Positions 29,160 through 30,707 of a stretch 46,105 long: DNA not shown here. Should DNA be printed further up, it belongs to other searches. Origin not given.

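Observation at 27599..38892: Eleven-gene, translationally coupled operon joining a PglC-type initiating transferase to an ACP-centred acyl-building toolkit (candidate undescribed glycan-decoration pathway)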

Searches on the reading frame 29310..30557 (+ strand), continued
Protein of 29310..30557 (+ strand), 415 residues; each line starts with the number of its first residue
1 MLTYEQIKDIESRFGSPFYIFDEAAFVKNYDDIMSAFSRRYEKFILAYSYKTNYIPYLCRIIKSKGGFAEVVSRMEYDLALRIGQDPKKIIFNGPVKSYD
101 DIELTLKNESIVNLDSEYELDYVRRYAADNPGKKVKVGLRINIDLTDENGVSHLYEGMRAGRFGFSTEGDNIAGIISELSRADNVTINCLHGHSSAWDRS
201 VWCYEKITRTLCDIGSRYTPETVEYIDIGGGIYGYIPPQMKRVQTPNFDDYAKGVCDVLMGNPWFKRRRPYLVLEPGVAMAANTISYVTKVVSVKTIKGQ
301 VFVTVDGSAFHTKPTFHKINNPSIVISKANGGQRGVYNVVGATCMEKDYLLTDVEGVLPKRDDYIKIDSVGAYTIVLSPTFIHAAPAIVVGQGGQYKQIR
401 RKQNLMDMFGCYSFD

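Call 50: find_homologous_proteins(query=window:29310-30557:+, max_evalue=1e-30)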
Query window:29310-30557:+ (415 aa): 2109 proteins with E <= 1e-30 among 4520 candidates; the best 120 are listed.
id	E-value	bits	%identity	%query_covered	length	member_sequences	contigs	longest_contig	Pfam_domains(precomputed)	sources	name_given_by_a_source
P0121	3.0e-283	957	100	100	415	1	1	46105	PF02784.23,PF00278.29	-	-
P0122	4.4e-230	782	82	100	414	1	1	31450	PF02784.23,PF00278.29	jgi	jgi:diaminopimelate decarboxylase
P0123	1.7e-228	776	80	100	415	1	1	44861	PF02784.23,PF00278.29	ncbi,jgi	-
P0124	9.3e-227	771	78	100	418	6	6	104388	PF02784.23,PF00278.29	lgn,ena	-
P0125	1.5e-226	770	79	100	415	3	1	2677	PF02784.23,PF00278.29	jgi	jgi:diaminopimelate decarboxylase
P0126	3.7e-224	762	77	100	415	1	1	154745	PF02784.23,PF00278.29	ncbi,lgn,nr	ncbi:MAG: hypothetical protein JW749_02845 [Sedimentisphaerales bacterium]|nr:hypothetical protein [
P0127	1.5e-222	757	77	100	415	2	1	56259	PF02784.23,PF00278.29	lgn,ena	-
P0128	5.1e-218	742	77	100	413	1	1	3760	PF02784.23,PF00278.29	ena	-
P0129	2.1e-217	740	76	100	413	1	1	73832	PF02784.23,PF00278.29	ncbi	ncbi:MAG: diaminopimelate decarboxylase [Planctomycetota bacterium]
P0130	4.1e-213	726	75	100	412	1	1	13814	PF02784.23,PF00278.29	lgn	-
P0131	1.3e-212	724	76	100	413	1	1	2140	PF02784.23,PF00278.29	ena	-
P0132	3.8e-211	719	74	100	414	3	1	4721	PF02784.23,PF00278.29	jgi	-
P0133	6.5e-210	715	73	100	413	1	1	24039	PF02784.23,PF00278.29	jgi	-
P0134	1.0e-209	715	71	100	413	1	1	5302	PF02784.23,PF00278.29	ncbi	-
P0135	1.2e-208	711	74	100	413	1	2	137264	PF02784.23,PF00278.29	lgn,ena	-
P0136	2.6e-205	700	73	100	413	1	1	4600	PF02784.23,PF00278.29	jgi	jgi:diaminopimelate decarboxylase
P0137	9.3e-182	622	64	100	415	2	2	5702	PF02784.23,PF00278.29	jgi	jgi:diaminopimelate decarboxylase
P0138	1.5e-181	622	65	100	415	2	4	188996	PF02784.23,PF00278.29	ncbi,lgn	-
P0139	7.1e-181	620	65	100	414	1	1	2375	PF02784.23,PF00278.29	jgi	jgi:diaminopimelate decarboxylase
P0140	1.6e-180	618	65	100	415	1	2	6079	PF02784.23,PF00278.29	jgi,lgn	-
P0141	1.0e-179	616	64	100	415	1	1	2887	PF02784.23,PF00278.29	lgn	-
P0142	2.4e-179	615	64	100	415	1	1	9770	PF02784.23,PF00278.29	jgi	jgi:diaminopimelate decarboxylase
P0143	5.2e-179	613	63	100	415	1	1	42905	PF02784.23,PF00278.29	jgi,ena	-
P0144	6.3e-179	613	63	100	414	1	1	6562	PF02784.23,PF00278.29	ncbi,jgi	ncbi:MAG: diaminopimelate decarboxylase [Phycisphaerae bacterium]|jgi:diaminopimelate decarboxylase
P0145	6.4e-179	613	63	100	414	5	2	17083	PF02784.23,PF00278.29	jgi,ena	-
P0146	1.7e-178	612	63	100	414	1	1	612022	PF02784.23,PF00278.29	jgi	jgi:diaminopimelate decarboxylase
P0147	3.1e-178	611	63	100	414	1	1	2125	PF02784.23,PF00278.29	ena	-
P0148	3.2e-178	611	63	100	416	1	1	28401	PF02784.23,PF00278.29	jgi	jgi:diaminopimelate decarboxylase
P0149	6.0e-178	610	63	100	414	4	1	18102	PF02784.23,PF00278.29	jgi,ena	jgi:diaminopimelate decarboxylase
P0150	9.7e-178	609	63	100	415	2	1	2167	PF02784.23,PF00278.29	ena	-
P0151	1.0e-177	609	63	100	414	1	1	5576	PF02784.23,PF00278.29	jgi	jgi:diaminopimelate decarboxylase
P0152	2.1e-177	608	63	100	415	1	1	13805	PF02784.23,PF00278.29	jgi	jgi:diaminopimelate decarboxylase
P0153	3.0e-177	608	64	100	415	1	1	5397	PF02784.23,PF00278.29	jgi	jgi:diaminopimelate decarboxylase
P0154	3.5e-177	607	63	100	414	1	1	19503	PF02784.23,PF00278.29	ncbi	-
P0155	4.0e-177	607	63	100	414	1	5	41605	PF02784.23,PF00278.29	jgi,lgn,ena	-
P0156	9.4e-177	606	63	100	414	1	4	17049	PF02784.23,PF00278.29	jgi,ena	jgi:diaminopimelate decarboxylase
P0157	1.1e-176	606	63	100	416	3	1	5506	PF02784.23,PF00278.29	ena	-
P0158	1.2e-176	606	63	100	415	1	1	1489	PF02784.23,PF00278.29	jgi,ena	-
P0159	1.8e-176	605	62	100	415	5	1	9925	PF02784.23,PF00278.29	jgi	-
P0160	2.4e-176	605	62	100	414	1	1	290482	PF02784.23,PF00278.29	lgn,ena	-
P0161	3.0e-176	604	62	100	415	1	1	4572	PF02784.23,PF00278.29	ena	-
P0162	4.0e-176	604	62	100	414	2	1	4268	PF02784.23,PF00278.29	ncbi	-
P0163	6.3e-176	603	63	100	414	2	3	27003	PF02784.23,PF00278.29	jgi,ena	jgi:diaminopimelate decarboxylase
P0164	7.6e-176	603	61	100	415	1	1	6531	PF02784.23,PF00278.29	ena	-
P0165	7.7e-176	603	63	100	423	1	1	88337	PF02784.23,PF00278.29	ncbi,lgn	-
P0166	8.5e-176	603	63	100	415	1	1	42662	PF02784.23,PF00278.29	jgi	jgi:diaminopimelate decarboxylase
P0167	1.1e-175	602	62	100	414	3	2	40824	PF02784.23,PF00278.29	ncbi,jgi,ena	ncbi:MAG: diaminopimelate decarboxylase [Sedimentisphaerales bacterium]|jgi:diaminopimelate decarbox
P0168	1.2e-175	602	63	100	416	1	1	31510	PF02784.23,PF00278.29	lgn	-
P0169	1.8e-175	602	63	100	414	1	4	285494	PF02784.23,PF00278.29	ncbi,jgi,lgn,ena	ncbi:MAG: diaminopimelate decarboxylase [Sedimentisphaerales bacterium]|jgi:diaminopimelate decarbox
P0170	4.3e-175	600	62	100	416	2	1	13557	PF02784.23,PF00278.29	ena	-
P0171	5.8e-175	600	61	100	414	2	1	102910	PF02784.23,PF00278.29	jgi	jgi:diaminopimelate decarboxylase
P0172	1.6e-174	599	61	100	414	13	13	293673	PF02784.23,PF00278.29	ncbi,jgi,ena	ncbi:MAG: diaminopimelate decarboxylase [Sedimentisphaerales bacterium]|jgi:diaminopimelate decarbox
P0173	1.7e-174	599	62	100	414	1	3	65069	PF02784.23,PF00278.29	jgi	jgi:diaminopimelate decarboxylase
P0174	1.8e-174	598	62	100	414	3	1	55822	PF02784.23,PF00278.29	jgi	jgi:diaminopimelate decarboxylase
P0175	2.1e-174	598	63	100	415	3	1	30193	PF02784.23,PF00278.29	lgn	-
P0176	2.4e-174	598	62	100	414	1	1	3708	PF02784.23,PF00278.29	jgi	jgi:diaminopimelate decarboxylase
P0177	6.9e-174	597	61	100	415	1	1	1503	PF02784.23,PF00278.29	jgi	jgi:diaminopimelate decarboxylase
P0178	1.5e-173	595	62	100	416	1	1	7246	PF02784.23,PF00278.29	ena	-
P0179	3.4e-173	594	62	100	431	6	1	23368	PF02784.23,PF00278.29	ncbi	ncbi:MAG: diaminopimelate decarboxylase [Sedimentisphaerales bacterium]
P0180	4.4e-173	594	60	100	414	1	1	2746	PF02784.23,PF00278.29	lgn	-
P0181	8.8e-173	593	62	100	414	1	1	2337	PF02784.23,PF00278.29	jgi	jgi:diaminopimelate decarboxylase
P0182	1.4e-172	592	63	100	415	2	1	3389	PF02784.23,PF00278.29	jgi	jgi:diaminopimelate decarboxylase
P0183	1.8e-172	592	62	100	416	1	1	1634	PF02784.23,PF00278.29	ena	-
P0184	2.7e-172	591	61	100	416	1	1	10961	PF02784.23,PF00278.29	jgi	jgi:diaminopimelate decarboxylase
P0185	3.8e-172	591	60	100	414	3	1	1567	PF02784.23,PF00278.29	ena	-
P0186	5.4e-172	590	62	100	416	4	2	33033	PF02784.23,PF00278.29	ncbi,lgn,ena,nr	ncbi:MAG TPA: hypothetical protein VMW23_01740 [Sedimentisphaerales bacterium]|nr:hypothetical prote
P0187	8.5e-172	590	60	100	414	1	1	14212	PF02784.23,PF00278.29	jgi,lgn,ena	-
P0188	1.2e-171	589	62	100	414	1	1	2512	PF02784.23,PF00278.29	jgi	-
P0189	1.5e-171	589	61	100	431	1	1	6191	PF02784.23,PF00278.29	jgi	jgi:diaminopimelate decarboxylase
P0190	1.7e-171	589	61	100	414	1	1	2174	PF02784.23,PF00278.29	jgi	jgi:diaminopimelate decarboxylase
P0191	2.4e-171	588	60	100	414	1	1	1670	PF02784.23,PF00278.29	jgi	jgi:diaminopimelate decarboxylase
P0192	3.0e-171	588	60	100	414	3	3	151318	PF02784.23,PF00278.29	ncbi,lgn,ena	-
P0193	3.3e-171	588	60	100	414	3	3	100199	PF02784.23,PF00278.29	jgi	jgi:diaminopimelate decarboxylase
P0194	3.4e-171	588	61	100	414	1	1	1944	PF02784.23,PF00278.29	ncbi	-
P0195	3.6e-171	588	62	100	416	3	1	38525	PF02784.23,PF00278.29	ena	-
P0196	8.6e-171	586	60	100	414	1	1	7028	PF02784.23,PF00278.29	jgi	jgi:diaminopimelate decarboxylase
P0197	9.5e-171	586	61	99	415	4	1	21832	PF02784.23,PF00278.29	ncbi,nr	ncbi:MAG: hypothetical protein JW804_09395 [Sedimentisphaerales bacterium]|nr:hypothetical protein [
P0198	1.3e-170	586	60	100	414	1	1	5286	PF02784.23,PF00278.29,PF01168.27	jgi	jgi:diaminopimelate decarboxylase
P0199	3.3e-170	584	60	100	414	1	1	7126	PF02784.23,PF00278.29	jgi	jgi:diaminopimelate decarboxylase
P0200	6.1e-170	584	61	100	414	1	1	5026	PF02784.23,PF00278.29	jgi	jgi:diaminopimelate decarboxylase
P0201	9.3e-170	583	59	100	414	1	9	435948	PF02784.23,PF00278.29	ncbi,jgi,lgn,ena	jgi:diaminopimelate decarboxylase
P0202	9.9e-170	583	62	98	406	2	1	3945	PF02784.23,PF00278.29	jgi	jgi:diaminopimelate decarboxylase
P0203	1.5e-169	582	60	100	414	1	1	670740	PF02784.23,PF00278.29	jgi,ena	jgi:diaminopimelate decarboxylase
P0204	1.9e-169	582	60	100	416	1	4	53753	PF02784.23,PF00278.29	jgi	jgi:diaminopimelate decarboxylase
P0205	1.9e-169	582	60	100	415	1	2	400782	PF02784.23,PF00278.29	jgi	-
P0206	4.6e-169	581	59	100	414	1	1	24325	PF02784.23,PF00278.29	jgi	jgi:diaminopimelate decarboxylase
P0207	2.1e-168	578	60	100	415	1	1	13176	PF02784.23,PF00278.29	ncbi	-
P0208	2.2e-168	578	60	100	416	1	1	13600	PF02784.23,PF00278.29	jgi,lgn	jgi:diaminopimelate decarboxylase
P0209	6.2e-168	577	60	100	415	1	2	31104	PF02784.23,PF00278.29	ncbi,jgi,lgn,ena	-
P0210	1.3e-167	576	60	100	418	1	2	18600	PF02784.23,PF00278.29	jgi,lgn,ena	-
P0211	1.7e-167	575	60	100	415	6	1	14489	PF02784.23,PF00278.29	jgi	jgi:diaminopimelate decarboxylase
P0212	1.3e-166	573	60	100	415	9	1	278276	PF02784.23,PF00278.29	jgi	jgi:diaminopimelate decarboxylase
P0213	4.3e-166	571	61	100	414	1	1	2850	PF02784.23,PF00278.29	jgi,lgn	jgi:diaminopimelate decarboxylase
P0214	4.1e-164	564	56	100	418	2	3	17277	PF02784.23,PF00278.29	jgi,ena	-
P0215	5.7e-164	564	58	100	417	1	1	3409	PF02784.23,PF00278.29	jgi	jgi:diaminopimelate decarboxylase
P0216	9.3e-164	563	59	100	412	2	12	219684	PF02784.23,PF00278.29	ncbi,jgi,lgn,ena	jgi:diaminopimelate decarboxylase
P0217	3.2e-163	561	57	100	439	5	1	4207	PF02784.23,PF00278.29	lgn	-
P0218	2.2e-162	559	57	100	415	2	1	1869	PF02784.23,PF00278.29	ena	-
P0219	2.5e-162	558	58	100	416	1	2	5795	PF02784.23,PF00278.29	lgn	-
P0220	9.6e-162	557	59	100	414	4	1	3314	PF02784.23,PF00278.29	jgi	jgi:diaminopimelate decarboxylase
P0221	1.0e-161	556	58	100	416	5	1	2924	PF02784.23,PF00278.29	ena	-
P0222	1.4e-161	556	58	100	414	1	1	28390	PF02784.23,PF00278.29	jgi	jgi:diaminopimelate decarboxylase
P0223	1.4e-161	556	59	100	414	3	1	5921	PF02784.23,PF00278.29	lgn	-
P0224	3.8e-161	555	58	100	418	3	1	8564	PF02784.23,PF00278.29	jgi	jgi:diaminopimelate decarboxylase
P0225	3.9e-161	555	59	100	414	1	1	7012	PF02784.23,PF00278.29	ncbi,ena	-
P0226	9.6e-161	553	58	100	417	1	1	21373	PF02784.23,PF00278.29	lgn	-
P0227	1.6e-160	553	58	100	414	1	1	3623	PF02784.23,PF00278.29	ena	-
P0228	1.8e-160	552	59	100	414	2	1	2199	PF02784.23,PF00278.29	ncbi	-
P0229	5.6e-160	551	57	100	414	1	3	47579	PF02784.23,PF00278.29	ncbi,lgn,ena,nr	ncbi:MAG: diaminopimelate decarboxylase [Planctomycetes bacterium]|nr:diaminopimelate decarboxylase 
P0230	3.8e-159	548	58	100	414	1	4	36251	PF02784.23,PF00278.29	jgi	-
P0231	6.4e-159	547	57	100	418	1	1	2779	PF02784.23,PF00278.29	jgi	-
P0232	1.5e-158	546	59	100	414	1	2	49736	PF02784.23,PF00278.29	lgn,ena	-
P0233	3.1e-158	545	57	100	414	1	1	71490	PF02784.23,PF00278.29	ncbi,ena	-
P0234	2.4e-157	542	56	100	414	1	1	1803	PF02784.23,PF00278.29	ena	-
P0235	5.5e-157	541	56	100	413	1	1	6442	PF02784.23,PF00278.29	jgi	jgi:diaminopimelate decarboxylase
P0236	5.1e-155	534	57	100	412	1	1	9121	PF02784.23,PF00278.29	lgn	-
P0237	7.2e-154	531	57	100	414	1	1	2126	PF02784.23,PF00278.29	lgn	-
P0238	1.4e-152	526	56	100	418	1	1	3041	PF02784.23,PF00278.29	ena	-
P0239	1.8e-152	526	54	100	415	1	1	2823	PF02784.23,PF00278.29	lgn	-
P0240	4.3e-152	525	57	100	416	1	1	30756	PF02784.23,PF00278.29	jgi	jgi:diaminopimelate decarboxylase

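Call 51: find_encoding_contigs(protein=P0123, flank=10000, max_places=1)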
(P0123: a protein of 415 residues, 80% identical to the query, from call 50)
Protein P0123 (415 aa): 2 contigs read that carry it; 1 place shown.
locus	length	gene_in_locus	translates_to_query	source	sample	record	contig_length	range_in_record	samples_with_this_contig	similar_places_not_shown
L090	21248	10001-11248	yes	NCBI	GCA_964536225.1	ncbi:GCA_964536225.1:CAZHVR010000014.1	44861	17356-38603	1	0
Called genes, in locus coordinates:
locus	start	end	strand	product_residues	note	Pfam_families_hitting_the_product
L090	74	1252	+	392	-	PF13439:Glyco_transf_4, PF13579:Glyco_trans_4_4, PF00534:Glycos_transf_1, PF13692:Glyco_trans_1_4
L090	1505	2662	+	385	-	PF13439:Glyco_transf_4 (weak), PF00534:Glycos_transf_1, PF13692:Glyco_trans_1_4 (weak)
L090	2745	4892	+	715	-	PF00107:ADH_zinc_N, PF01408:GFO_IDH_MocA, PF22725:GFO_IDH_MocA_C3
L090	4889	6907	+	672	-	PF16889:Hepar_II_III_N, PF07940:Hepar_II_III_C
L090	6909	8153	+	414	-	PF13439:Glyco_transf_4, PF13579:Glyco_trans_4_4, PF00534:Glycos_transf_1, PF13692:Glyco_trans_1_4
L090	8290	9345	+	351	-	PF24817:WD40_WDHD1_1st, PF13570:Beta-prop_ACSF4 (weak), PF25175:Beta-prop_WDR5, PF24807:WD40_CDC20-Fz, PF25168:Beta-prop_WDR36-Utp21_2nd (weak), PF25174:Beta-prop_THOC3, PF24814:WD40_Prp19, PF24796:WDR55, +10 more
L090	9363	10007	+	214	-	PF02397:Bac_transf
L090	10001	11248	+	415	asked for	PF00278:Orn_DAP_Arg_deC, PF02784:Orn_Arg_deC_N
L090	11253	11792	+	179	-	PF13302:Acetyltransf_3, PF13420:Acetyltransf_4 (weak), PF13523:Acetyltransf_8 (weak), PF00583:Acetyltransf_1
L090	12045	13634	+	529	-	PF21211:FkbH_N (faint)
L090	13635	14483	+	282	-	PF02353:CMAS (weak), PF13489:Methyltransf_23, PF13847:Methyltransf_31, PF08241:Methyltransf_11, PF08242:Methyltransf_12, PF13649:Methyltransf_25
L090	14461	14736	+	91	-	PF00550:PP-binding (weak)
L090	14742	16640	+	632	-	PF00583:Acetyltransf_1, PF13673:Acetyltransf_10 (faint), PF13508:Acetyltransf_7 (faint), PF02655:ATP-grasp_3, PF02786:CPSase_L_D2 (faint), PF15632:ATPgrasp_Ter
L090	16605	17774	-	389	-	PF00953:Glycos_transf_4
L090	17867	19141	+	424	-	-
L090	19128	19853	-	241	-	PF04892:VanZ-LLP1 (weak)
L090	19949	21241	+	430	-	PF00881:Nitroreductase, PF01965:DJ-1_PfpI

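Call 52: find_encoding_contigs(protein=P0124, flank=10000, max_places=1)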
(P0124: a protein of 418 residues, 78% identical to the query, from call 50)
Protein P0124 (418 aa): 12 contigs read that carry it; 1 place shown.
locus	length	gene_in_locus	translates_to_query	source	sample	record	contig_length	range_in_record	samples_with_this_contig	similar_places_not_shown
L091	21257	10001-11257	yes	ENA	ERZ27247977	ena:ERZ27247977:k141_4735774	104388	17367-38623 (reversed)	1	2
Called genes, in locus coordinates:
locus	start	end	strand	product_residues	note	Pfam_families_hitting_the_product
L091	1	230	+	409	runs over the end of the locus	PF04932:Wzy_C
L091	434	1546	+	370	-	-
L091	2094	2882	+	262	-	PF00534:Glycos_transf_1, PF13692:Glyco_trans_1_4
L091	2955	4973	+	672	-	PF16889:Hepar_II_III_N, PF07940:Hepar_II_III_C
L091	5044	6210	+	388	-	PF13439:Glyco_transf_4, PF13579:Glyco_trans_4_4, PF00534:Glycos_transf_1, PF13692:Glyco_trans_1_4, PF13524:Glyco_trans_1_2 (weak)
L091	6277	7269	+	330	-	PF13527:Acetyltransf_9 (faint)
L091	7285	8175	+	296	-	PF01522:Polysacc_deac_1, PF11959:DUF3473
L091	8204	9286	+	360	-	PF25171:Beta-prop_WDR36-Utp21_1st (faint), PF23409:Beta-prop_EML (faint), PF00400:WD40 (faint), PF23414:Beta-prop_EML_2 (faint), PF25174:Beta-prop_THOC3, PF23586:Beta-prop_NWD2_C (weak), PF24796:WDR55 (weak), PF23381:Beta-prop_IFT122_1st (weak), +3 more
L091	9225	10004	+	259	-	PF02397:Bac_transf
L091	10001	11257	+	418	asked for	PF00278:Orn_DAP_Arg_deC, PF02784:Orn_Arg_deC_N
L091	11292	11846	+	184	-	PF13302:Acetyltransf_3, PF13420:Acetyltransf_4, PF13523:Acetyltransf_8 (weak), PF00583:Acetyltransf_1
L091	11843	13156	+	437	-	PF02737:3HCDH_N, PF00725:3HCDH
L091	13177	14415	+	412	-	PF00108:Thiolase_N, PF02803:Thiolase_C, PF22691:Thiolase_C_1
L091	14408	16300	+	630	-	PF00583:Acetyltransf_1 (weak), PF13508:Acetyltransf_7 (faint), PF02655:ATP-grasp_3, PF02786:CPSase_L_D2 (faint), PF07478:Dala_Dala_lig_C (faint), PF15632:ATPgrasp_Ter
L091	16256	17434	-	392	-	PF00953:Glycos_transf_4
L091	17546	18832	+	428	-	-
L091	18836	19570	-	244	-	PF04892:VanZ-LLP1 (weak)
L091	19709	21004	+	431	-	PF00881:Nitroreductase, PF01965:DJ-1_PfpI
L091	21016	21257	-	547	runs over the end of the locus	PF00795:CN_hydrolase, PF02540:NAD_synthase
